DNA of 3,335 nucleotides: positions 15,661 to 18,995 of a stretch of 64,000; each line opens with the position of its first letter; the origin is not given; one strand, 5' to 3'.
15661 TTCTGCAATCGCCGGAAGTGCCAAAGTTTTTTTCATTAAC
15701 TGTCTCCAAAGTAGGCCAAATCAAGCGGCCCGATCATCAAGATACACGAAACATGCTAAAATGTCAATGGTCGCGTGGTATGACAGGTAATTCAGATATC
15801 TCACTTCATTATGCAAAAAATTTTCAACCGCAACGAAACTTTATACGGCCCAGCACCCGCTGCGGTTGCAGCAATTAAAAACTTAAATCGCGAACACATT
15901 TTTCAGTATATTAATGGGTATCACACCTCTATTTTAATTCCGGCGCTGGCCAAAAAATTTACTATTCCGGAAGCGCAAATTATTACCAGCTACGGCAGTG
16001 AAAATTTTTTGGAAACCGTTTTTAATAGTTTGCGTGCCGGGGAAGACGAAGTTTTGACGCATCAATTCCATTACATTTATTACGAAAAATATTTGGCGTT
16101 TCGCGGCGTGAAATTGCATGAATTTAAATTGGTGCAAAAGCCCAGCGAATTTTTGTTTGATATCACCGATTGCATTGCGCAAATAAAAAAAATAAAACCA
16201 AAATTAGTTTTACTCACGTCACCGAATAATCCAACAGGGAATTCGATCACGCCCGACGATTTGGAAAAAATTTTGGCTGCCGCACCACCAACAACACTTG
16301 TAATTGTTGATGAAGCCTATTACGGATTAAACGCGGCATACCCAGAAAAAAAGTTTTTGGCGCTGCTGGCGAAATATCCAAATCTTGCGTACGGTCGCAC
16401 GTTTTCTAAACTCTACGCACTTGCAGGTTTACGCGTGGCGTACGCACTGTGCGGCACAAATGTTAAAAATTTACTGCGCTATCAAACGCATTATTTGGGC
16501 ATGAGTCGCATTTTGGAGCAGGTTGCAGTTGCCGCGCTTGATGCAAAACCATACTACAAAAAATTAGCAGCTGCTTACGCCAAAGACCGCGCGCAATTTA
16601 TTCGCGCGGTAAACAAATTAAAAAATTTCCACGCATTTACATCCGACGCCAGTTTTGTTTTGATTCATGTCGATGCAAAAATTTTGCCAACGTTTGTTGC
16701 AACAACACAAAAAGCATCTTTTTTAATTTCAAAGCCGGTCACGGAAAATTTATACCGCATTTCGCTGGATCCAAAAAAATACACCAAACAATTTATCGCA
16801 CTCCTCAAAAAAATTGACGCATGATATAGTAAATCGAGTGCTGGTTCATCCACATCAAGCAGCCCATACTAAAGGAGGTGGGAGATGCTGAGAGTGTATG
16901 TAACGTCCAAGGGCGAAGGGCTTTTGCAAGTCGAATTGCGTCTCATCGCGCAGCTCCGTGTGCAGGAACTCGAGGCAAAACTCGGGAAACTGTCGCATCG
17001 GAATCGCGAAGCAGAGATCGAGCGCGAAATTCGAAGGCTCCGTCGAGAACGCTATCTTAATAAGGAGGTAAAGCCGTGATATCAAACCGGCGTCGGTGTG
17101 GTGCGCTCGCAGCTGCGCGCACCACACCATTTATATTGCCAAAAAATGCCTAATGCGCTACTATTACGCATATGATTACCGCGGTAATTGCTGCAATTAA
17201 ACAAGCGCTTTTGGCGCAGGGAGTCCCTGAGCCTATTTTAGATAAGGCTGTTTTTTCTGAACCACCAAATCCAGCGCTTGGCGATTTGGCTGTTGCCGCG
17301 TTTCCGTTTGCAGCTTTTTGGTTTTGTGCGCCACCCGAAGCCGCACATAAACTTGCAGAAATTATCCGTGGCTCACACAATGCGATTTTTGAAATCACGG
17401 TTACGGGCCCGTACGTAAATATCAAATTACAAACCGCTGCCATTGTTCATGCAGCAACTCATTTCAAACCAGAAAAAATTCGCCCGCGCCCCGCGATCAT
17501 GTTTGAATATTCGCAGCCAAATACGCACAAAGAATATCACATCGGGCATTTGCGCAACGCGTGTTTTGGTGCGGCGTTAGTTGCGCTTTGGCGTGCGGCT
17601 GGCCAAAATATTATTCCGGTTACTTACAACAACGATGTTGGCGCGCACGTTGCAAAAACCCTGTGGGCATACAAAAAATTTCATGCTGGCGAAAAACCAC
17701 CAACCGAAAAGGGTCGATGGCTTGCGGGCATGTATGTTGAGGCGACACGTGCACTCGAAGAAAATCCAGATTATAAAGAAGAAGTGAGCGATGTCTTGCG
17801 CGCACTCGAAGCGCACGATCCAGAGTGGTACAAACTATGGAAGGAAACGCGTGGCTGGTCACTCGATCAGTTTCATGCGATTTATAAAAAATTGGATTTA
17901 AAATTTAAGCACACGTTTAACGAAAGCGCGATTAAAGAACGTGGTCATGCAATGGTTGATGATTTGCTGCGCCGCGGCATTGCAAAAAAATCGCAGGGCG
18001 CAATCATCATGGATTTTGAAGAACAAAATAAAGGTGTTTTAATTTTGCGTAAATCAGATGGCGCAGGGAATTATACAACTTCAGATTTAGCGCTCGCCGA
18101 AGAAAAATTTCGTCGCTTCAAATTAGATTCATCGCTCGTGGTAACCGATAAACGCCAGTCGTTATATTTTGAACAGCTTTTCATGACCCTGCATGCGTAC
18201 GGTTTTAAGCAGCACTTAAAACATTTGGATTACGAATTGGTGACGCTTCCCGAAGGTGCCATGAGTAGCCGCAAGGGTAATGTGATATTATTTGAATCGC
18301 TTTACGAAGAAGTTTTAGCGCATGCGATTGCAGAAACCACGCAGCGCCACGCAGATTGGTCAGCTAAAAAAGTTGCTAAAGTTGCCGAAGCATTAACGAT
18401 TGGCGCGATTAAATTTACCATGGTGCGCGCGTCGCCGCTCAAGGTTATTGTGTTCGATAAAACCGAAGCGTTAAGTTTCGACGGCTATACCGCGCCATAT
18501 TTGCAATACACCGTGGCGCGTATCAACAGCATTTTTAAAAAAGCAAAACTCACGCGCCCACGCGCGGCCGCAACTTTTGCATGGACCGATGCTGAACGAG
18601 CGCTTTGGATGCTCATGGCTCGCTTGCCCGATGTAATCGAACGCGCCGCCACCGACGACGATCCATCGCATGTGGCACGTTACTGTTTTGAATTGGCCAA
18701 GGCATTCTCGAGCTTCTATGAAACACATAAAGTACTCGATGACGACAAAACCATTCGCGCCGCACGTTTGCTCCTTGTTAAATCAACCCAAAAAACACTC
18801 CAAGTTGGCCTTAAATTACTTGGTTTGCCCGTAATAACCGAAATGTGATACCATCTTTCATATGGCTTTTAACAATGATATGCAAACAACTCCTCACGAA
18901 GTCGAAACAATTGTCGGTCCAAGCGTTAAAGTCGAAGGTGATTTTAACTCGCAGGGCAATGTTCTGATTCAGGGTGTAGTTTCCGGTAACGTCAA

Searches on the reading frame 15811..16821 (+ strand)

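Call 67: search_protein_families(library=padloc, max_evalue=0.001, proteins=[window:15811-16821:+])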
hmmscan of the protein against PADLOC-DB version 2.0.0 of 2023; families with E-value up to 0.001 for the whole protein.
window:15811-16821:+ (337 aa): 0 families

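Call 89: search_protein_families(library=pfam, max_evalue=0.0001, proteins=[window:15811-16821:+])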
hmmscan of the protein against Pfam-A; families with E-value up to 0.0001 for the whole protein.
window:15811-16821:+ (337 aa): 1 family
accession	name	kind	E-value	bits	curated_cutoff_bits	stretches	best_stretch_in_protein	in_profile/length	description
PF00155.27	Aminotran_1_2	-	2.3e-40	139.3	19.7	1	5-287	6-310/361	Aminotransferase class I and II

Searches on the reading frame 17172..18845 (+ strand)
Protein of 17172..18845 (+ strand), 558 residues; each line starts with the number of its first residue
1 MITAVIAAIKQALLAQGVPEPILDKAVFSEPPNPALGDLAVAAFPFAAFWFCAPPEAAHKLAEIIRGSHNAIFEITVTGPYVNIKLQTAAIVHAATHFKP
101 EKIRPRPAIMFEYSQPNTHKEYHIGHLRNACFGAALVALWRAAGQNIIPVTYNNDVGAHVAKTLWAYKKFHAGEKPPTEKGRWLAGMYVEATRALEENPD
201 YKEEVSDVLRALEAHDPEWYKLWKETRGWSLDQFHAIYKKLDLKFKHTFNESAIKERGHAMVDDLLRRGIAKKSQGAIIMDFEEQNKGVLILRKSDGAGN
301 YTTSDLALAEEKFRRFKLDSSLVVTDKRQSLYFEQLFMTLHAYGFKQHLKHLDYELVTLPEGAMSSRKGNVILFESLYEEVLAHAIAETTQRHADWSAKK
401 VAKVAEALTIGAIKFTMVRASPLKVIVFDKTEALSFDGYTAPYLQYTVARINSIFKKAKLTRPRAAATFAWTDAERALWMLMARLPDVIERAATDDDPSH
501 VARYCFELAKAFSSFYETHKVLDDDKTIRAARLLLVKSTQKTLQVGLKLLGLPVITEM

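Call 67: search_protein_families(library=padloc, max_evalue=0.001, proteins=[window:17172-18845:+])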
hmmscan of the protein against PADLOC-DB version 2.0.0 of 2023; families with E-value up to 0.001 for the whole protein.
window:17172-18845:+ (558 aa): 0 families

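Call 89: search_protein_families(library=pfam, max_evalue=0.0001, proteins=[window:17172-18845:+])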
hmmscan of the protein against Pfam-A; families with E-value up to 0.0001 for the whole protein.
window:17172-18845:+ (558 aa): 3 families
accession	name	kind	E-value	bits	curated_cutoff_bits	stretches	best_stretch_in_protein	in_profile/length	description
PF00750.26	tRNA-synt_1d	-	1.9e-47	162.4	23.3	1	102-419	15-338/349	tRNA synthetases class I (R), catalytic domain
PF05746.21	DALR_1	-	7.1e-31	107.2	22.3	1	444-558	1-117/117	DALR anticodon binding domain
PF03485.21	Arg_tRNA_synt_N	-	2.6e-07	31.6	21.5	1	6-86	4-85/85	Arginyl tRNA synthetase N terminal domain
